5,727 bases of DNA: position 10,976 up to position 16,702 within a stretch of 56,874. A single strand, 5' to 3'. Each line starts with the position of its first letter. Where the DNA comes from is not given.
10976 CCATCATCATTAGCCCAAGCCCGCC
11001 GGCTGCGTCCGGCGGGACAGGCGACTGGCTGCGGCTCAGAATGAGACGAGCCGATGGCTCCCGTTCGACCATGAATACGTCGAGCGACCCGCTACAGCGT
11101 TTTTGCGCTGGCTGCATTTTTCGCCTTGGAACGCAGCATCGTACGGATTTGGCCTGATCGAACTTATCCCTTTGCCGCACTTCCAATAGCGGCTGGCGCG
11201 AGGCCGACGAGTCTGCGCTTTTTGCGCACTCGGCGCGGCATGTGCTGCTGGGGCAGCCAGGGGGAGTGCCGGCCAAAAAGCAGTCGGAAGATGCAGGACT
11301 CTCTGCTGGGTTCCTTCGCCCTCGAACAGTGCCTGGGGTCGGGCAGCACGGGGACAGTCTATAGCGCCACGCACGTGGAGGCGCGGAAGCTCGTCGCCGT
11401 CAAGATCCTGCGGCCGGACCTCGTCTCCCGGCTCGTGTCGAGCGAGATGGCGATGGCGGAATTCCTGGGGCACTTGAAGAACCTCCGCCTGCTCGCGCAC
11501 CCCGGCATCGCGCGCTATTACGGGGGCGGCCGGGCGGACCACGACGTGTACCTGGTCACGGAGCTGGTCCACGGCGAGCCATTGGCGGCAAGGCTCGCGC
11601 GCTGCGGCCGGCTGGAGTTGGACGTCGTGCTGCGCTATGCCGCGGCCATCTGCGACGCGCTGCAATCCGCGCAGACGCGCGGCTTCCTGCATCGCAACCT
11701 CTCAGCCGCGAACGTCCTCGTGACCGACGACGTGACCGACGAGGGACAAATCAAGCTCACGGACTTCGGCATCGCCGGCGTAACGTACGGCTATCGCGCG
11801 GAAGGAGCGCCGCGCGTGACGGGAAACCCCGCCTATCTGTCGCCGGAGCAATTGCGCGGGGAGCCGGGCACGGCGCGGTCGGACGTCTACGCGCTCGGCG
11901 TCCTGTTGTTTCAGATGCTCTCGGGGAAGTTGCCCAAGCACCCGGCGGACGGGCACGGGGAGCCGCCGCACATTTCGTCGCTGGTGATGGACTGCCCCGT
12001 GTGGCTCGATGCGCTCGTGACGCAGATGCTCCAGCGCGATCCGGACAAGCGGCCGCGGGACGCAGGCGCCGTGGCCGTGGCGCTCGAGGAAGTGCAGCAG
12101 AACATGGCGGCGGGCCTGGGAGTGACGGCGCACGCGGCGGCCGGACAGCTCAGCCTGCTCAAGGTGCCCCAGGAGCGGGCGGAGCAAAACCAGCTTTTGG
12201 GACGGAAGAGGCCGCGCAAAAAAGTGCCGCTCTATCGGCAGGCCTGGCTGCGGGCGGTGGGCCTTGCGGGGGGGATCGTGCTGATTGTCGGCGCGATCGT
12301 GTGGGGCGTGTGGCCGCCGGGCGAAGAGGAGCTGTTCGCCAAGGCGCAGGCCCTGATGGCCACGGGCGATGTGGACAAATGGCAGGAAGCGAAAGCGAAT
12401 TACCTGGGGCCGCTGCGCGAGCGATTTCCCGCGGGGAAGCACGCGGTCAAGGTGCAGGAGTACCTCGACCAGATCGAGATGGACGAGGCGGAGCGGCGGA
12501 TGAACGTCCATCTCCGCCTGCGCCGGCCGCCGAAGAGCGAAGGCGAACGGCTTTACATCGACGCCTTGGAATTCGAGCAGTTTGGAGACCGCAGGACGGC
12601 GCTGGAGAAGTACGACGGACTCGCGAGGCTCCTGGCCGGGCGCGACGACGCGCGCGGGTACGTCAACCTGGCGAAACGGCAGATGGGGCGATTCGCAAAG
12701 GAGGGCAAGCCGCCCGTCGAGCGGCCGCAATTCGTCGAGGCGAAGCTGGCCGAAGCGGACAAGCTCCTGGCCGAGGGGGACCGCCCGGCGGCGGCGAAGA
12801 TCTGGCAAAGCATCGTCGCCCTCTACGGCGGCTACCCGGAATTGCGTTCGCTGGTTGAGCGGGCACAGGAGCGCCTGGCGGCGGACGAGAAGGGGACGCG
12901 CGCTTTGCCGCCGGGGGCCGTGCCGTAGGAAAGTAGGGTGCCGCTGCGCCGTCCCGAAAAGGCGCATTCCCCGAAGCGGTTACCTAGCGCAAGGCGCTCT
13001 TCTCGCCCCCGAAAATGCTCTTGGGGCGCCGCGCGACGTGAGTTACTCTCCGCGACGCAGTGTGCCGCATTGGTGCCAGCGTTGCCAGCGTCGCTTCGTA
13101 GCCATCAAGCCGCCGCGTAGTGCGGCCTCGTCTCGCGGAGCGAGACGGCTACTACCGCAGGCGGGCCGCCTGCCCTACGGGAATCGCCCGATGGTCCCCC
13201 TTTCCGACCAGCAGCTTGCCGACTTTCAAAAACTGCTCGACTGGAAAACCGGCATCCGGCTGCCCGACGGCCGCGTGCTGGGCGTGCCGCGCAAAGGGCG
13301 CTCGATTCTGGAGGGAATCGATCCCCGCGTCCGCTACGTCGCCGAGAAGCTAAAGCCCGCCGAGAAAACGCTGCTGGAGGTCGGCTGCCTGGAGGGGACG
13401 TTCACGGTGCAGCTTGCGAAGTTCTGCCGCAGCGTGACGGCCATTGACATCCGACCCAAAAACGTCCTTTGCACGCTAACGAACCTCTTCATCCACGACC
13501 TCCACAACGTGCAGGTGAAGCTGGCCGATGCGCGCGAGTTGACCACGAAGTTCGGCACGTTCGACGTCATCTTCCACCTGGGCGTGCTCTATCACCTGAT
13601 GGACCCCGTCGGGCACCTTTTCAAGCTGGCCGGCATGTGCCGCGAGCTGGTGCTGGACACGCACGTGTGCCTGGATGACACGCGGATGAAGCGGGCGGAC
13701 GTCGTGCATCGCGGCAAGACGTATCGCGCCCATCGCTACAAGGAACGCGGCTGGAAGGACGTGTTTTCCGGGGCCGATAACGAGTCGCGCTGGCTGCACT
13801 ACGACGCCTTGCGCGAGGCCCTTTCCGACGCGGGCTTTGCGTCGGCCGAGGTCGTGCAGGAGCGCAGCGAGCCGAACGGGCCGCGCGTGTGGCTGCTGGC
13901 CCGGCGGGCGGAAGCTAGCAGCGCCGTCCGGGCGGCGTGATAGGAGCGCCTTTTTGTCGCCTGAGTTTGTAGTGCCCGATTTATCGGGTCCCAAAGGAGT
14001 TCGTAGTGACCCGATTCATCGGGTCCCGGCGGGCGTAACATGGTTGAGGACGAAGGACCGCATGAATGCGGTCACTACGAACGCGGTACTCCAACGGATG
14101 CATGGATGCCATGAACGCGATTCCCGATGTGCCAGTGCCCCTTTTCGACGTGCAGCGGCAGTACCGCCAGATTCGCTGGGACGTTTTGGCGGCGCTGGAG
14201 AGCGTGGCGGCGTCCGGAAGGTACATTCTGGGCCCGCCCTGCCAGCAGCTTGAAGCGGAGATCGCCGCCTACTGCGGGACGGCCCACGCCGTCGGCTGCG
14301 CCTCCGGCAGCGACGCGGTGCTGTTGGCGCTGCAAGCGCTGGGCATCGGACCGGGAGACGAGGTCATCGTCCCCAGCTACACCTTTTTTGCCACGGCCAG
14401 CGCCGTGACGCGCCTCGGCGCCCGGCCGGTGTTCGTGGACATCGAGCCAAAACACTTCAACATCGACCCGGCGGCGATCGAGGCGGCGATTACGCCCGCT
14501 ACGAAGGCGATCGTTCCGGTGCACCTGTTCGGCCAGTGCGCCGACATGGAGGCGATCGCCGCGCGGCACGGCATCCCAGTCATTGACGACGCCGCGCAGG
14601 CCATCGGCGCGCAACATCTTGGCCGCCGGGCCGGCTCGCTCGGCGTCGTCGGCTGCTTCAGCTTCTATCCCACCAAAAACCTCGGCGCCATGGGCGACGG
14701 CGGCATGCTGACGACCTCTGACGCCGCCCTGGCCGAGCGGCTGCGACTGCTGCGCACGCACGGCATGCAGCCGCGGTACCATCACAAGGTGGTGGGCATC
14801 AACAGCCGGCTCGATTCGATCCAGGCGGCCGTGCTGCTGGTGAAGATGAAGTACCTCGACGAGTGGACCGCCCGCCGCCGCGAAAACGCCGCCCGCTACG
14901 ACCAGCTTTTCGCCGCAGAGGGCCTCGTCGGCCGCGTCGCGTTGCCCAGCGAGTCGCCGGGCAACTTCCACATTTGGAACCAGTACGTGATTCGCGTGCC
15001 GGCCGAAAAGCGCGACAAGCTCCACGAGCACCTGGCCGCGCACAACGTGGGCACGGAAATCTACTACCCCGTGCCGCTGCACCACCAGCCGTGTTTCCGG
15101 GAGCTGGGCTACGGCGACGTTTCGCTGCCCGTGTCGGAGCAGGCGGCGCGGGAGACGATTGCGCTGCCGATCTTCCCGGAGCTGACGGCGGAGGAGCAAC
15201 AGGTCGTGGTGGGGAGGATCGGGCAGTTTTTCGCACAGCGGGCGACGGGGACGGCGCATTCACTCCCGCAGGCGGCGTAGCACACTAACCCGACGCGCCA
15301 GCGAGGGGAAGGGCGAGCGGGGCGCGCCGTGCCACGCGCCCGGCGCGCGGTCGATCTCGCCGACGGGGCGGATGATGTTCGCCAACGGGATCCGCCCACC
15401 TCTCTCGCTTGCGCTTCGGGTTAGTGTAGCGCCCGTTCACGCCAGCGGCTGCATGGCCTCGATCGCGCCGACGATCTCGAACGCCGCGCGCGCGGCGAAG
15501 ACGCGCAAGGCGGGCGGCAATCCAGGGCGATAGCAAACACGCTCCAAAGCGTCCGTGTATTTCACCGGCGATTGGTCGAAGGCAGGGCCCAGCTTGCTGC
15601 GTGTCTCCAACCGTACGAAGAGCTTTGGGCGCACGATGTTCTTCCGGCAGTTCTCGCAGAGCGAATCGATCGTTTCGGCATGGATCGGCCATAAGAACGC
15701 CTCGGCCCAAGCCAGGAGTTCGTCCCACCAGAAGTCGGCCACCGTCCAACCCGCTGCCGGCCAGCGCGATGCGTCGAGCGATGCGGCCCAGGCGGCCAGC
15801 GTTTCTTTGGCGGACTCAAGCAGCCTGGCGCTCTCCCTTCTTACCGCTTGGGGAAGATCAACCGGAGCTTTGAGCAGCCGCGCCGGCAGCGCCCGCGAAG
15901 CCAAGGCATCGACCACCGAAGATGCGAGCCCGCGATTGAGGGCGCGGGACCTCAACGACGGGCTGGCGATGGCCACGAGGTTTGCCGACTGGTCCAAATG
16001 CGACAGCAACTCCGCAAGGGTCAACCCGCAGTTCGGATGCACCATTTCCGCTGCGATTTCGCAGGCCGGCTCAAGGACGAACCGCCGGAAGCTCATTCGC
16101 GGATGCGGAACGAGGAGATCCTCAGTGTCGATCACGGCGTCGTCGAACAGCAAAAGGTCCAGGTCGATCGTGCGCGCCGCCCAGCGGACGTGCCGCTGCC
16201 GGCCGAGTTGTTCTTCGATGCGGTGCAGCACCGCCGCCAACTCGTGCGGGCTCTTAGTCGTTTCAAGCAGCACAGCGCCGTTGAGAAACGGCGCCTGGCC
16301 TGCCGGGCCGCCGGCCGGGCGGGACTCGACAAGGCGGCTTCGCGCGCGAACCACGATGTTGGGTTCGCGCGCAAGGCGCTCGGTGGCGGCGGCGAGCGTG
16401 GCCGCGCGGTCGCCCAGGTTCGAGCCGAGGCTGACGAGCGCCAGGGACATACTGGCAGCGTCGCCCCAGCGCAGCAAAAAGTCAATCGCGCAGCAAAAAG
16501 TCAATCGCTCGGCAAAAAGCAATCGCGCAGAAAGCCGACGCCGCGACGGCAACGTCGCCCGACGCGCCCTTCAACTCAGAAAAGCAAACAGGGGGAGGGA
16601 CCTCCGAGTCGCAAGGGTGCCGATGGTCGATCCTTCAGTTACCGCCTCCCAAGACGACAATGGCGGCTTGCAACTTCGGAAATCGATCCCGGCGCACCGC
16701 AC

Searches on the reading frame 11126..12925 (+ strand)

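Call 101: search_protein_families(library=pfam, proteins=[window:11126-12925:+], max_evalue=0.00001)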
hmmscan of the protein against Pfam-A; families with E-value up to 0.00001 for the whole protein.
window:11126-12925:+ (600 aa): 3 families
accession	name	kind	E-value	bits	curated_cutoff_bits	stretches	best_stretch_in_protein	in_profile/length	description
PF00069.31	Pkinase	-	5.2e-36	124.8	31.7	1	66-311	3-253/263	Protein kinase domain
PF07714.23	PK_Tyr_Ser-Thr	-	4.5e-28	98.7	23.1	1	66-311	3-250/258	Protein tyrosine and serine/threonine kinase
PF03109.22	ABC1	-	6.4e-08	32.5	22.9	0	67-112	35-78/244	ABC1 atypical kinase-like domain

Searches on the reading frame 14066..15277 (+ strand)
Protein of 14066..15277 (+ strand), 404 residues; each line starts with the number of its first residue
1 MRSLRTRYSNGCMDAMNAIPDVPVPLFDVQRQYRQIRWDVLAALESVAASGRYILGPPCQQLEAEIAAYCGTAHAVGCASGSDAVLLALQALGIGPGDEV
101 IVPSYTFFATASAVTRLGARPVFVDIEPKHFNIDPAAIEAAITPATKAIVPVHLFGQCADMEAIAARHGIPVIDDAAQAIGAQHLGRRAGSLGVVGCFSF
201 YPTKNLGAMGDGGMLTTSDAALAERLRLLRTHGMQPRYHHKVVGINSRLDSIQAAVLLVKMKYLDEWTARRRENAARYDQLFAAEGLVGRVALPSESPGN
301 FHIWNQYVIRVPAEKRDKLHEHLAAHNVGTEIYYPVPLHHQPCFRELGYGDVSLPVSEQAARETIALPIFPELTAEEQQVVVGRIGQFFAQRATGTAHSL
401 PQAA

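Call 101: search_protein_families(library=pfam, proteins=[window:14066-15277:+], max_evalue=0.00001)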
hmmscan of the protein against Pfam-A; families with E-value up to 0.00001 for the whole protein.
window:14066-15277:+ (404 aa): 4 families
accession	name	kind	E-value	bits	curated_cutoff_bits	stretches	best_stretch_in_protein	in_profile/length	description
PF01041.23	DegT_DnrJ_EryC1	-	2.3e-126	422.3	19.8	1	39-385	6-359/360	DegT/DnrJ/EryC1/StrS aminotransferase family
PF00155.27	Aminotran_1_2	-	1.5e-09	38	19.7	1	55-150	37-151/361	Aminotransferase class I and II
PF01212.27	Beta_elim_lyase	-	5.5e-08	32.9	27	1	59-235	34-229/288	Beta-eliminating lyase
PF01053.26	Cys_Met_Meta_PP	-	5.4e-06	25.6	27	1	57-165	52-160/381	Cys/Met metabolism PLP-dependent enzyme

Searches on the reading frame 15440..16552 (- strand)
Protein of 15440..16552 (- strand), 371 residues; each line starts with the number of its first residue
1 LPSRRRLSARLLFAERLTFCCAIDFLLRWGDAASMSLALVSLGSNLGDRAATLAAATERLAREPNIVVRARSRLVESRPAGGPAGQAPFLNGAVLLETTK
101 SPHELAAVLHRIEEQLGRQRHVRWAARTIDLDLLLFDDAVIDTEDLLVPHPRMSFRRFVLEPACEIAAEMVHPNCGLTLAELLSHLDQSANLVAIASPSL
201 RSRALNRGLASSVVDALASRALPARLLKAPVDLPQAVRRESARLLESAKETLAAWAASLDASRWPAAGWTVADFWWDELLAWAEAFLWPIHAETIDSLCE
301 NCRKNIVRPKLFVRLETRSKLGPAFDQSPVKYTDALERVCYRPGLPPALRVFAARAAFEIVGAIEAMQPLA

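Call 101: search_protein_families(library=pfam, proteins=[window:15440-16552:-], max_evalue=0.00001)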
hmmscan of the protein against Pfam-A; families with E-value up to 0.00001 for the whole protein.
window:15440-16552:- (371 aa): 1 family
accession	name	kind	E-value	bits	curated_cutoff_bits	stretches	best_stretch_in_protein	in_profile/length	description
PF01288.25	HPPK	-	9.7e-35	119.9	25.7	1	40-167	2-115/116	7,8-dihydro-6-hydroxymethylpterin-pyrophosphokinase (HPPK)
